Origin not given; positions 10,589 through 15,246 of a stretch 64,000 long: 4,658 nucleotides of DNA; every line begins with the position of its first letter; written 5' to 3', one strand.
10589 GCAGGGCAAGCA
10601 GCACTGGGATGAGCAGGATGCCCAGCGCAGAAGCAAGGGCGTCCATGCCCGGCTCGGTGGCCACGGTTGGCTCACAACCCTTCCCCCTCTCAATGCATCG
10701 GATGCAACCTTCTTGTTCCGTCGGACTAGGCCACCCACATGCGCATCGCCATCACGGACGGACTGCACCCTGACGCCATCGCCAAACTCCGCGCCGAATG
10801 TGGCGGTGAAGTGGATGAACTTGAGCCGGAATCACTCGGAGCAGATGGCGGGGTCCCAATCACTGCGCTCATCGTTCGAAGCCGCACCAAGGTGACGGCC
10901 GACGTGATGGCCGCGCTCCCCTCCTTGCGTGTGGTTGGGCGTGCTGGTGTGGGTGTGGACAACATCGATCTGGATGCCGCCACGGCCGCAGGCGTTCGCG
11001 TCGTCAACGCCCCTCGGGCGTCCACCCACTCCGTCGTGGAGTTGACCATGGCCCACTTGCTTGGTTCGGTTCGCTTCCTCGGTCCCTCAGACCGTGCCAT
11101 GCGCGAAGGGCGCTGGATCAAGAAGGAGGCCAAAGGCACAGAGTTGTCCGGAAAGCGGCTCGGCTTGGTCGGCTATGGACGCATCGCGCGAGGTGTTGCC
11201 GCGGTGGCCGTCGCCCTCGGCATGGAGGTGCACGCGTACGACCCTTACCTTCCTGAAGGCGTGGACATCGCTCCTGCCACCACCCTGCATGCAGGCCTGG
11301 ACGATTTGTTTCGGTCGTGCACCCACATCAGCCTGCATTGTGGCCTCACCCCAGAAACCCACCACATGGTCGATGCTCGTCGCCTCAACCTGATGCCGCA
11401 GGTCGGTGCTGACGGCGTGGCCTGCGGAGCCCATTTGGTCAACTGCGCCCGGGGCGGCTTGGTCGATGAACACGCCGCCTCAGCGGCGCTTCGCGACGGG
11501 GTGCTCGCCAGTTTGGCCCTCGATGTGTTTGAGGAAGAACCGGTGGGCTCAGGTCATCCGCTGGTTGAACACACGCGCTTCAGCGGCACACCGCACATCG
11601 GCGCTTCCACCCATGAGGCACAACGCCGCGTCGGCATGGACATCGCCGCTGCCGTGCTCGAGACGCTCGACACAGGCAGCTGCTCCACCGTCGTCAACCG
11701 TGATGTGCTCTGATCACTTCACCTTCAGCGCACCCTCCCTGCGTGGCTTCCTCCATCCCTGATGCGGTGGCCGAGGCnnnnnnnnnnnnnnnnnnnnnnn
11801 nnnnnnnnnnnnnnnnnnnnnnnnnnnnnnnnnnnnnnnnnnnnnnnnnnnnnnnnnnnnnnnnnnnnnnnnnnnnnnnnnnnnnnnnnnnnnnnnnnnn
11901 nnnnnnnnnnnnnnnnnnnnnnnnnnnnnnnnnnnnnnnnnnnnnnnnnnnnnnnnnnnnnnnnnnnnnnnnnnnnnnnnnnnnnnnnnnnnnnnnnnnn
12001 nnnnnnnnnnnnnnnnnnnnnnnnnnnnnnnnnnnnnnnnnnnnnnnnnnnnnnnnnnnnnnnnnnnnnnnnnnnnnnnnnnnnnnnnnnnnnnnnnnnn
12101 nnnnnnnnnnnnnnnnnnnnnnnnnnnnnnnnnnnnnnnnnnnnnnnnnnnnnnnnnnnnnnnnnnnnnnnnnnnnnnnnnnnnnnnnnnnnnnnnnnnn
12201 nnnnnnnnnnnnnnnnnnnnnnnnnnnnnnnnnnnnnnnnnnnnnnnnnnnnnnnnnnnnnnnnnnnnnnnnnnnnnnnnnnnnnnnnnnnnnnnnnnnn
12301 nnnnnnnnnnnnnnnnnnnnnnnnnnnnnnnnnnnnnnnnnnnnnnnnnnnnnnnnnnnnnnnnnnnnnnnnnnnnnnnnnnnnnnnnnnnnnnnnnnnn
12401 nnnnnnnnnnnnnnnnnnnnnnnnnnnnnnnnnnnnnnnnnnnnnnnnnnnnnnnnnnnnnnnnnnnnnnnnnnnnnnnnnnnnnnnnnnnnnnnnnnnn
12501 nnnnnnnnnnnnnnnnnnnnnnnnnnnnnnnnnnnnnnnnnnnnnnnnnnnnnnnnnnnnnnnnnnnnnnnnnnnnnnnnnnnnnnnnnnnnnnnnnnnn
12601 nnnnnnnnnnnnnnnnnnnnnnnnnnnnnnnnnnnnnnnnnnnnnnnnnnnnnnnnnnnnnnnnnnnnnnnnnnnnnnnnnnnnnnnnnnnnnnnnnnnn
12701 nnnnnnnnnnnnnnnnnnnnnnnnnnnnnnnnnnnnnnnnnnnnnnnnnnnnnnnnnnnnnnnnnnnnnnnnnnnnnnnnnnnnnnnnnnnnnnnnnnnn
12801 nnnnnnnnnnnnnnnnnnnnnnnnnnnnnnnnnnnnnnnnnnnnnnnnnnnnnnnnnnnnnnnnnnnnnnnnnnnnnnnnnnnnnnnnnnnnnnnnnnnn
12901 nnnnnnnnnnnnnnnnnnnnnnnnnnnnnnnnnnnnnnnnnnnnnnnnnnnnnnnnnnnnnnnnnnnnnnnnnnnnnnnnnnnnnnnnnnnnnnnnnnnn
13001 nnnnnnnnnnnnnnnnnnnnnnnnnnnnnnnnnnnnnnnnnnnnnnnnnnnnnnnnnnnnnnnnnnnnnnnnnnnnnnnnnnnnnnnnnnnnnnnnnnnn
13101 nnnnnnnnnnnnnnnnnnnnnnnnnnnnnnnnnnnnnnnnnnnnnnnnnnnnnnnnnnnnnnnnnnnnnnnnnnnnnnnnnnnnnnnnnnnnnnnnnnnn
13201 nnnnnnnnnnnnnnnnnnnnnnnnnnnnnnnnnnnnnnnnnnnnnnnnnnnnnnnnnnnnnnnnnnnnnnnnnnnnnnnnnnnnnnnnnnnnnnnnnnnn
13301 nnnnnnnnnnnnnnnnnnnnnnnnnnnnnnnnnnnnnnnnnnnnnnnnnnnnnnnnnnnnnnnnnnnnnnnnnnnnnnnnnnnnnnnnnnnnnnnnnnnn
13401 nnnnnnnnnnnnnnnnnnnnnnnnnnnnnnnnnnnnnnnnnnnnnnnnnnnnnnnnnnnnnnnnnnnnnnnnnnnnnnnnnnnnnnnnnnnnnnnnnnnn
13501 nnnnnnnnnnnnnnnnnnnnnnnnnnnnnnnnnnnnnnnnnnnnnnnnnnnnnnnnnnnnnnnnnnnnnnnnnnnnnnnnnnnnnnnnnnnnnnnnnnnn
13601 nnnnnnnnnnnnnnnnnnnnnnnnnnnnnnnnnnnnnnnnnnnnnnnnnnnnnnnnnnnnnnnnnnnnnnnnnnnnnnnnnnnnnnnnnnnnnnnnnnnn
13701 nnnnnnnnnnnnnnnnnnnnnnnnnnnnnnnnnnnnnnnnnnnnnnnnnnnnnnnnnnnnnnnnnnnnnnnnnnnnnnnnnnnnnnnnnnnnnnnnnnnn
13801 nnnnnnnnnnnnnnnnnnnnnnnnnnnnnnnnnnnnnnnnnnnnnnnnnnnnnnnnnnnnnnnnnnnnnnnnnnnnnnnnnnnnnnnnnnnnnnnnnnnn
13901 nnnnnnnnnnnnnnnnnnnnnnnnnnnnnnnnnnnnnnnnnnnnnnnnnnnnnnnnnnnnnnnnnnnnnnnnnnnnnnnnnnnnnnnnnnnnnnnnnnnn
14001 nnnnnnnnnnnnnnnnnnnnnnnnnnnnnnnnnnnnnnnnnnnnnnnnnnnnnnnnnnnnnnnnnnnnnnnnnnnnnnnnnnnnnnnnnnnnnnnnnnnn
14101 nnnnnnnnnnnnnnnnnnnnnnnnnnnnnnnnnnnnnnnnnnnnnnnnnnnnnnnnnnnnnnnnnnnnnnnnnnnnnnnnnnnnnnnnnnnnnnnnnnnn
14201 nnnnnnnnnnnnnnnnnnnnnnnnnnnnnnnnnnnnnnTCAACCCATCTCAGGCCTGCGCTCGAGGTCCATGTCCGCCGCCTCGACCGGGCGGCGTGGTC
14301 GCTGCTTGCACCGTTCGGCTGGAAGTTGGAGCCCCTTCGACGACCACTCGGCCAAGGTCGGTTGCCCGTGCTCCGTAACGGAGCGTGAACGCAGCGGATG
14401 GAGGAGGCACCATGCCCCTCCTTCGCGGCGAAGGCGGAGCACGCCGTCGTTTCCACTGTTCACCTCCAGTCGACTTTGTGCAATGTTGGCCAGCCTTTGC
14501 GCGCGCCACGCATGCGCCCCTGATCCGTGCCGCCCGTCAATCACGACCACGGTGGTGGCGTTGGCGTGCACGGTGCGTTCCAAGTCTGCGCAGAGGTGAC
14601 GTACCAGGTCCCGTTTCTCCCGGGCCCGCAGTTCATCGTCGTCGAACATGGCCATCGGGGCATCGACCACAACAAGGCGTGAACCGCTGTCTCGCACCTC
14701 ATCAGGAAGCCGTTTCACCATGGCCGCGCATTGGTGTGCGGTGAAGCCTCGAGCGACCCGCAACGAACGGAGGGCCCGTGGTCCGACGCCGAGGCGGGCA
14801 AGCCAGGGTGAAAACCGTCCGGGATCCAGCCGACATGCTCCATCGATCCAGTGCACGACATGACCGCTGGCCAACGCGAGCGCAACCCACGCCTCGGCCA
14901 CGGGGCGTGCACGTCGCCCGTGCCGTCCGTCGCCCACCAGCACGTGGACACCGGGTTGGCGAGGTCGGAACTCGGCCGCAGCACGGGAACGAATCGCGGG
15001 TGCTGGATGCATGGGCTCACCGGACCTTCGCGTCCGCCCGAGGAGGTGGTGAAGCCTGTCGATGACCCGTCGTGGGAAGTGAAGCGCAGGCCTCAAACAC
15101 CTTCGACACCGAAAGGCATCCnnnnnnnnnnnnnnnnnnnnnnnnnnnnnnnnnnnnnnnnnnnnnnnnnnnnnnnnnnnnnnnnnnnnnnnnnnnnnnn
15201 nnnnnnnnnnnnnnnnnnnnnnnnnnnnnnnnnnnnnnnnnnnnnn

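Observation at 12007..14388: Family-B polymerase keeps motifs A/B but reads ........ at motif C and lacks visible exonuclease motifs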

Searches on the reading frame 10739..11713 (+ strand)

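Call 3: search_protein_families(library=pfam, proteins=[window:10739-11713:+], max_evalue=0.1)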
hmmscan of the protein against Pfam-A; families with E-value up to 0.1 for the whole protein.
window:10739-11713:+ (324 aa): 2 families
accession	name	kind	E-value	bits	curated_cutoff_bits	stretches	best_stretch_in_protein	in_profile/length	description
PF02826.25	2-Hacid_dh_C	-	2.5e-47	161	25.1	1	104-288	1-178/178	D-isomer specific 2-hydroxyacid dehydrogenase, NAD binding domain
PF00389.36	2-Hacid_dh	-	3.8e-31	108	24.6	1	3-320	1-134/134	D-isomer specific 2-hydroxyacid dehydrogenase, catalytic domain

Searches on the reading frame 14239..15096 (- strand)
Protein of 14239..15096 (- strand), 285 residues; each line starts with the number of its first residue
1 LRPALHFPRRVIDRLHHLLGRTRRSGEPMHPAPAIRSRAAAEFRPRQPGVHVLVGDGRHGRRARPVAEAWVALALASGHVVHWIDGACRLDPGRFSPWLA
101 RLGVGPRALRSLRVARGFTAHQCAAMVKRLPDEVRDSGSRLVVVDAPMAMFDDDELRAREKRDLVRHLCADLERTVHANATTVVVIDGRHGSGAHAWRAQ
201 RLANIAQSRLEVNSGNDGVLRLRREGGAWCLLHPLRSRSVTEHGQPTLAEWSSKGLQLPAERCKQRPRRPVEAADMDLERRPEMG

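Call 3: search_protein_families(library=pfam, proteins=[window:14239-15096:-], max_evalue=0.1)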
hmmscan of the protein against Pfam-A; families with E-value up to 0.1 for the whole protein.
window:14239-15096:- (285 aa): 1 family
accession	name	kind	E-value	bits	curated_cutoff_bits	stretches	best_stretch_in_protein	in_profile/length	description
PF08423.17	Rad51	-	0.0088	15.8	22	1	81-154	63-137/244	Rad51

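Call 4: search_protein_families(library=ncbifam, proteins=[window:14239-15096:-], max_evalue=0.1)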
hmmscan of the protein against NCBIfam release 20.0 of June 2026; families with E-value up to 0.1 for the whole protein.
window:14239-15096:- (285 aa): 1 family
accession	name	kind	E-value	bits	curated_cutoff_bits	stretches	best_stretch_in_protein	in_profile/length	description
NF005115.0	PRK06547.1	equivalog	0.094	12.1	173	0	172-207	6-41/172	hypothetical protein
